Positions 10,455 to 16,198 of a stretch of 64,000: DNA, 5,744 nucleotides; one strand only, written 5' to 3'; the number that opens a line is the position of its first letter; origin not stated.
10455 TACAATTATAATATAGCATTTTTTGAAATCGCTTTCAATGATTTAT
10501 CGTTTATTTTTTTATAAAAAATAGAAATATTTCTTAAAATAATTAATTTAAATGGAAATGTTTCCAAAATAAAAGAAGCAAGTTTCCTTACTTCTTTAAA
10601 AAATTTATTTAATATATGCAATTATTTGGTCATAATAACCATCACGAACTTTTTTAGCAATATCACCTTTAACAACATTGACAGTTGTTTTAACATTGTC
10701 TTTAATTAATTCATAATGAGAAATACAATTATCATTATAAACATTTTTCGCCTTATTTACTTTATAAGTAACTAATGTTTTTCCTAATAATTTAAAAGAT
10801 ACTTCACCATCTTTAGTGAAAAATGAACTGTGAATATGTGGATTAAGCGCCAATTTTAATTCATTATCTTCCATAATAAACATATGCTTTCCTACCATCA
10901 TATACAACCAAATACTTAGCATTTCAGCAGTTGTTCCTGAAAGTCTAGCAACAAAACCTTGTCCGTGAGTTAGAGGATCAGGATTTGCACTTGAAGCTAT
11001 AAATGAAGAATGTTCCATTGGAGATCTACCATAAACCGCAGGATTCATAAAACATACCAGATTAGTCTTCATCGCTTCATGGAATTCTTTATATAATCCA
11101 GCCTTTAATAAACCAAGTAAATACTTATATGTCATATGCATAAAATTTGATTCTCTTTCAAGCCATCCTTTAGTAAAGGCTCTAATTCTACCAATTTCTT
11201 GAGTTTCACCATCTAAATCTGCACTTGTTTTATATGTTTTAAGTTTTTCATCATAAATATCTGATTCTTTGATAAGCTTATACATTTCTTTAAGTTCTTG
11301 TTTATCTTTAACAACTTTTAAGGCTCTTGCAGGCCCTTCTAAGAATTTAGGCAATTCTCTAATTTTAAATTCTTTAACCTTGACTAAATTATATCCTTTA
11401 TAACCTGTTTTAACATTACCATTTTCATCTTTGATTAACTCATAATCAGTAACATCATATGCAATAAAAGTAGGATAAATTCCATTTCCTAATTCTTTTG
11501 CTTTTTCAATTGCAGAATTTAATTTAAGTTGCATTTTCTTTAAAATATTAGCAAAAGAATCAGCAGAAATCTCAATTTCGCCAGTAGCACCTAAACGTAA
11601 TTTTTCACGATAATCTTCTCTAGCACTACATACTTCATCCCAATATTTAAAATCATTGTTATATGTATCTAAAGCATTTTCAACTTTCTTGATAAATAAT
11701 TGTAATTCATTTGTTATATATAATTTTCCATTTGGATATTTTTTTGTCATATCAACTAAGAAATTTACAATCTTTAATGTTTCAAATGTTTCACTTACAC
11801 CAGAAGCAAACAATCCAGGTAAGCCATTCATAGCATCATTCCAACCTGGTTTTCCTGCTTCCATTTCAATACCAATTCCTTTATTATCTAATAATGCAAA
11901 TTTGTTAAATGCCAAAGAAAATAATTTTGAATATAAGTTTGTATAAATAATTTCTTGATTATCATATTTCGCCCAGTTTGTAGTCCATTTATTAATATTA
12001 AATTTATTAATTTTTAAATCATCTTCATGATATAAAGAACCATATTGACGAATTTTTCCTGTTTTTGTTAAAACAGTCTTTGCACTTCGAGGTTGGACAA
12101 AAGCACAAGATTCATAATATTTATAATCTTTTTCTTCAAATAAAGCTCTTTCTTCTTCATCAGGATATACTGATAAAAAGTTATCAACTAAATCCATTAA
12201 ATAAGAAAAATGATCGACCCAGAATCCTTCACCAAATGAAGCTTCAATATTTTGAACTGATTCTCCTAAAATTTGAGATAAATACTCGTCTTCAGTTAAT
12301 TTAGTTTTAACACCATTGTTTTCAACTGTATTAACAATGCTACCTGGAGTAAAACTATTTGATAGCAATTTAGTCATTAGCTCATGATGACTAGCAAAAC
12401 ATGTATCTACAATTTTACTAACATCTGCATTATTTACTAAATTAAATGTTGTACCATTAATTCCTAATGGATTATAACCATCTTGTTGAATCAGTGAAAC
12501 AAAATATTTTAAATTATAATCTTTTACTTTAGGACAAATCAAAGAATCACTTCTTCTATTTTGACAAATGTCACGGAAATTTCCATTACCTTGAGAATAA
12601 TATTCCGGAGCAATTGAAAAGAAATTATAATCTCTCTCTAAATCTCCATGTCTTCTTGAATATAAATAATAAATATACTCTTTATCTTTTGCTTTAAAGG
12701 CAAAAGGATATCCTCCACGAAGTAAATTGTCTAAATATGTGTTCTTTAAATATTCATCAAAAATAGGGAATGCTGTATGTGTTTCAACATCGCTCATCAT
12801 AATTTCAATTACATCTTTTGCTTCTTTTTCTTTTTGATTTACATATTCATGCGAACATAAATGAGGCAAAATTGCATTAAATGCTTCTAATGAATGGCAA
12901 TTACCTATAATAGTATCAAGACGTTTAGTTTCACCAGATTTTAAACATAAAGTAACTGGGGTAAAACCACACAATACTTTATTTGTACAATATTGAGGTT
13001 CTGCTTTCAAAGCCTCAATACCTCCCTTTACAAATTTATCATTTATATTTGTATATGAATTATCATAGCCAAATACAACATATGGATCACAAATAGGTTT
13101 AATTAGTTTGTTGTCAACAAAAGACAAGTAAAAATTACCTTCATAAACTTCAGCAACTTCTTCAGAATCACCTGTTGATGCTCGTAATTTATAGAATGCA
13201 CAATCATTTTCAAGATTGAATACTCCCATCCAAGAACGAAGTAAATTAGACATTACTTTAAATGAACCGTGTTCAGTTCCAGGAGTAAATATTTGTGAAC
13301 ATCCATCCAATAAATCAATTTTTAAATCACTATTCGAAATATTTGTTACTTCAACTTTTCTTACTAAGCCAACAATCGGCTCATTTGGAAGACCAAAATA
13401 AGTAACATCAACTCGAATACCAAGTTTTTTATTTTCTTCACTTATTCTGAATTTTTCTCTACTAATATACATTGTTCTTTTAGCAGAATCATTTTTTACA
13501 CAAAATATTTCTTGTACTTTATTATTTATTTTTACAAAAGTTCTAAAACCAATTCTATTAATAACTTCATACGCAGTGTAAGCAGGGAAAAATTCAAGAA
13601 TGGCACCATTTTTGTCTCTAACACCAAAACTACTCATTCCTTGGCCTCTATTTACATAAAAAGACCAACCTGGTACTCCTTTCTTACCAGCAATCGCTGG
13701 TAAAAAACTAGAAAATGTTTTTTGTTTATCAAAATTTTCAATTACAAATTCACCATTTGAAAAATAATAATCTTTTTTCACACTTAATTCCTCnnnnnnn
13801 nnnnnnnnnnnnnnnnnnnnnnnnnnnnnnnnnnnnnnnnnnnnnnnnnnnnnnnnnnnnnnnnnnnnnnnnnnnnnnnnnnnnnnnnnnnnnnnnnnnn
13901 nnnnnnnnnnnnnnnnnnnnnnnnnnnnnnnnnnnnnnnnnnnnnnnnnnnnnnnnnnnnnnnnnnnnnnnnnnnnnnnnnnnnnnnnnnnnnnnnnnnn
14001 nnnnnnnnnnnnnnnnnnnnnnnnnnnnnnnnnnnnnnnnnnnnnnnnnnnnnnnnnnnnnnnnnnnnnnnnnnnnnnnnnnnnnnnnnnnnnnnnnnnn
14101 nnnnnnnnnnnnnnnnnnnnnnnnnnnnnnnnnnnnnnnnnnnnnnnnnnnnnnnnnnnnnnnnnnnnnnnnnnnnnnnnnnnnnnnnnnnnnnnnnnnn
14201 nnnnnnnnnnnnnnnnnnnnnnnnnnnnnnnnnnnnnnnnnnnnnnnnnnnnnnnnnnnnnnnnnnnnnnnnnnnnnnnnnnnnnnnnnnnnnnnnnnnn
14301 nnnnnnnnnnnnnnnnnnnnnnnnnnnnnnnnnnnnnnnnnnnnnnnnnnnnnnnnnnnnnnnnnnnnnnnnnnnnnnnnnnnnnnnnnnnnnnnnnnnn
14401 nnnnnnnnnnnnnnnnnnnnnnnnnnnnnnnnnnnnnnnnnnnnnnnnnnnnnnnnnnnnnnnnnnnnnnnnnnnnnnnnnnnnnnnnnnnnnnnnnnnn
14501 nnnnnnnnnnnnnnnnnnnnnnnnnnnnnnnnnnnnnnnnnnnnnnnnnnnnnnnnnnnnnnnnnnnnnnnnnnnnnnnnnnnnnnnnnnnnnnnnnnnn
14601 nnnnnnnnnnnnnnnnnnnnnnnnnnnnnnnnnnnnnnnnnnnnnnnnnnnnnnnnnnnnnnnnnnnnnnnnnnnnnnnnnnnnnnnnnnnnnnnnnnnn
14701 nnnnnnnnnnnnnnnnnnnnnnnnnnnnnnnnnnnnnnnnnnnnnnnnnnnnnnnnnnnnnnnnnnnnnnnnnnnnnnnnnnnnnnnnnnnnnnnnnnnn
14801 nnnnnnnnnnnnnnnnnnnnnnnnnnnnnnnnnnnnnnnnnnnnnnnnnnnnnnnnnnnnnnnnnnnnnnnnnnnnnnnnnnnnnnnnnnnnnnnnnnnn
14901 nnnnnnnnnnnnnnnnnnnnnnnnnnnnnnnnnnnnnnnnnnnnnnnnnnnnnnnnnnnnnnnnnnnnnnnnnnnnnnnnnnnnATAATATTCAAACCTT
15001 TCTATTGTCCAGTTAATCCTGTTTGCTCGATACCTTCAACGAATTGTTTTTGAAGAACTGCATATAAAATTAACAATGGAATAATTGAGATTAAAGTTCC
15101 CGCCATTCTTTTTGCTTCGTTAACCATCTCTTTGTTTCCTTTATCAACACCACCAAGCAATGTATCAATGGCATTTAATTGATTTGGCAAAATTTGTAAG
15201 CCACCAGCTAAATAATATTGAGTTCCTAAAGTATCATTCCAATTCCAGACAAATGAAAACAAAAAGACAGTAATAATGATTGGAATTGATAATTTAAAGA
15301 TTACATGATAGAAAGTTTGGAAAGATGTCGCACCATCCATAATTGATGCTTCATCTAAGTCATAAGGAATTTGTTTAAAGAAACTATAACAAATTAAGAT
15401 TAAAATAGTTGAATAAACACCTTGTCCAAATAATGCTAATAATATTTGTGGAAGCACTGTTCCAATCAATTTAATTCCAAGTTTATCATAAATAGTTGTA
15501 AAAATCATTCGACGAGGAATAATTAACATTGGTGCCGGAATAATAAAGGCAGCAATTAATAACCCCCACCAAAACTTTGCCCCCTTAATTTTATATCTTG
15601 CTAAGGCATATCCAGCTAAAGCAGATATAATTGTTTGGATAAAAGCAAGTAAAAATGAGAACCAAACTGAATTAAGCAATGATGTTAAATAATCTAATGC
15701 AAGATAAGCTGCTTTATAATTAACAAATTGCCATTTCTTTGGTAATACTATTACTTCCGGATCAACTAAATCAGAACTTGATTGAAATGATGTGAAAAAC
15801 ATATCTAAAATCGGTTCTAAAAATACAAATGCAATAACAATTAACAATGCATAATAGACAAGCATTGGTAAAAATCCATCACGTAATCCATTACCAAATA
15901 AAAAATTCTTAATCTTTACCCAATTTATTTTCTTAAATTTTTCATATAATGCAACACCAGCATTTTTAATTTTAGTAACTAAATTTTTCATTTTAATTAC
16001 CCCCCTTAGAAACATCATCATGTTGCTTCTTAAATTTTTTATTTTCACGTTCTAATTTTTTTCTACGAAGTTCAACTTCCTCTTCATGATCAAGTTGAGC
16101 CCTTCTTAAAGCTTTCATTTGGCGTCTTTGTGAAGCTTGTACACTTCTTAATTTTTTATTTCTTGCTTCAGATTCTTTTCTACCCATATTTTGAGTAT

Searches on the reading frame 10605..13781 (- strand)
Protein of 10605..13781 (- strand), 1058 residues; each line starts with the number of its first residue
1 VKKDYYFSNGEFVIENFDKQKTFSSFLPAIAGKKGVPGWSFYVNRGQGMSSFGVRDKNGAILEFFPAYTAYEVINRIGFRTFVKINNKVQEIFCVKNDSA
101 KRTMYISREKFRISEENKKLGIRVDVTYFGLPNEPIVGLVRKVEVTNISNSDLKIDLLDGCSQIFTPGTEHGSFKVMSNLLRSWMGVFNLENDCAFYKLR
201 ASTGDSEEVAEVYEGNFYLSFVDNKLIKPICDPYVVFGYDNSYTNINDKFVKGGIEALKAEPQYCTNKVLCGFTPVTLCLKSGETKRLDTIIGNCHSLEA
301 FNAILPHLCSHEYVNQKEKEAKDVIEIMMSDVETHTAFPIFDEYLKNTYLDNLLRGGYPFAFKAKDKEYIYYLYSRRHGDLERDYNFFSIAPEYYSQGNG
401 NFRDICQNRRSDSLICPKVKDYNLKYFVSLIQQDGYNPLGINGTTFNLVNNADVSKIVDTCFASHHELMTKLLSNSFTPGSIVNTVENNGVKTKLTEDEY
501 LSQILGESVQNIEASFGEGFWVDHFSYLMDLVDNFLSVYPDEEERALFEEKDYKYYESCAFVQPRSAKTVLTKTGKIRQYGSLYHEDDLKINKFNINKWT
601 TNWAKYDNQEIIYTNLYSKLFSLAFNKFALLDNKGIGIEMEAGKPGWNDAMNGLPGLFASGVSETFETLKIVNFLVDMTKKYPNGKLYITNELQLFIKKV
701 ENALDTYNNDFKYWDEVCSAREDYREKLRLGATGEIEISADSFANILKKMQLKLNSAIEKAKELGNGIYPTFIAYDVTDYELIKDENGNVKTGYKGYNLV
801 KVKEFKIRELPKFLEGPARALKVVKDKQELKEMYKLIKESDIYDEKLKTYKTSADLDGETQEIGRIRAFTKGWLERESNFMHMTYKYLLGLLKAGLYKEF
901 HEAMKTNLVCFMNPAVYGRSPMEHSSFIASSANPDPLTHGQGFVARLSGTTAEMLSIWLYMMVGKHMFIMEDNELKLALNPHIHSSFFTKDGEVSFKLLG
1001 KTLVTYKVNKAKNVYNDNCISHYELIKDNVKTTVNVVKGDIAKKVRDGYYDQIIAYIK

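Call 10: search_protein_families(library=pfam, proteins=[window:10605-13781:-], max_evalue=0.001)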
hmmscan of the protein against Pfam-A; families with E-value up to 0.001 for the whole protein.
window:10605-13781:- (1058 aa): 0 families

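Call 80: search_solved_structures(query=window:10605-13781:-, max_evalue=1)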
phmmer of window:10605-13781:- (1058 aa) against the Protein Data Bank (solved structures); distinct sequences matched with E-value up to 1: 3.
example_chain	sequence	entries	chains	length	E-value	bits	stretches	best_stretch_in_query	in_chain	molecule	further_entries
9qqk_A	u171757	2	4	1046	3.5e-215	720.3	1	9-1048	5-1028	gh161 phosphorylase | GH161A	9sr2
9h8v_A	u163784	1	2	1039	1.3e-214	718.4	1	12-1048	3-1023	Cellobiose phosphorylase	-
6ggy_A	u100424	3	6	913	0.93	10.4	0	842-906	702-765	Laminaribiose phosphorylase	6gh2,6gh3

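Call 81: search_protein_families(library=ncbifam, proteins=[window:10605-13781:-], max_evalue=0.01)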
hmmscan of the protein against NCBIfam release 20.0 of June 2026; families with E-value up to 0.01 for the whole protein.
window:10605-13781:- (1058 aa): 1 family
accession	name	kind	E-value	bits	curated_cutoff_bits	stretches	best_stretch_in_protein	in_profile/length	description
NF058639.1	GH149_beta_1_3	equivalog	3e-26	91.5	1150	3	519-850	514-828/1134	1,3-beta-D-glucan phosphorylase, GH149 family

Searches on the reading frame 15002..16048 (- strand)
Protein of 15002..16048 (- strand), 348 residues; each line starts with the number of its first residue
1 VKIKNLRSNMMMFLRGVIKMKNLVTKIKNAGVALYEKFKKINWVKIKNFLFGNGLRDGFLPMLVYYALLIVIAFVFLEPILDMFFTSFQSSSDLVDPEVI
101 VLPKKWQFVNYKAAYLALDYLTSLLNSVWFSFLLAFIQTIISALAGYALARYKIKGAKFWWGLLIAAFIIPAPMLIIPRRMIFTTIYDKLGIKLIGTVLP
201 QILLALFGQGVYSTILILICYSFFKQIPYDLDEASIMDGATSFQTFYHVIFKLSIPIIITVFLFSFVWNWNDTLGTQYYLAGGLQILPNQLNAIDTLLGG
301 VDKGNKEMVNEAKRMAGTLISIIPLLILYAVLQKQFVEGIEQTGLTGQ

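Call 10: search_protein_families(library=pfam, proteins=[window:15002-16048:-], max_evalue=0.001)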
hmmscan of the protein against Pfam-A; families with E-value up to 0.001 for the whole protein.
window:15002-16048:- (348 aa): 1 family
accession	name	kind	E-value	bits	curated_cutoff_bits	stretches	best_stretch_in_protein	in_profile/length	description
PF00528.27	BPD_transp_1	-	3.1e-14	53.6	26.4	1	144-336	3-178/184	Binding-protein-dependent transport system inner membrane component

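Call 81: search_protein_families(library=ncbifam, proteins=[window:15002-16048:-], max_evalue=0.01)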
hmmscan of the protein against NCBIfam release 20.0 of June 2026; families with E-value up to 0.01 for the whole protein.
window:15002-16048:- (348 aa): 9 families
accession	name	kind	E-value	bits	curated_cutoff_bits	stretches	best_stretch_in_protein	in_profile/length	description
NF040932.1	ABC_arch_GlcU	equivalog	6.7e-15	55.4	340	1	65-346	5-270/272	glucose ABC transporter permease GlcU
NF008231.0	PRK10998.1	equivalog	3.4e-14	53.1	261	1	119-345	80-294/296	maltose ABC transporter permease MalG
NF008210.0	PRK10973.1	equivalog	3e-11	43.5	297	1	66-340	13-276/281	sn-glycerol-3-phosphate ABC transporter permease UgpE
NF007047.0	PRK09500.1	equivalog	1.7e-08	34.4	326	1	68-292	11-219/257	spermidine/putrescine ABC transporter permease PotC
NF008232.0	PRK10999.1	equivalog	4.4e-07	29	392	1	216-286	390-460/520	maltose ABC transporter permease MalF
NF043074.1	MMSYN1_0196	equivalog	1.2e-06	28.1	350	1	60-277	11-214/277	spermidine/putrescine ABC transporter permease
TIGR01581.1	Mo_ABC_porter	hypoth_equivalog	2.3e-05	24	210.3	1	117-275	16-173/225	ABC transporter permease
TIGR02139.1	permease_CysT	equivalog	0.0016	18.1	246.1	1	122-268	46-199/265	sulfate ABC transporter permease subunit CysT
NF007889.0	PRK10592.1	equivalog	0.002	17.8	476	1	66-292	12-231/281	putrescine ABC transporter permease PotI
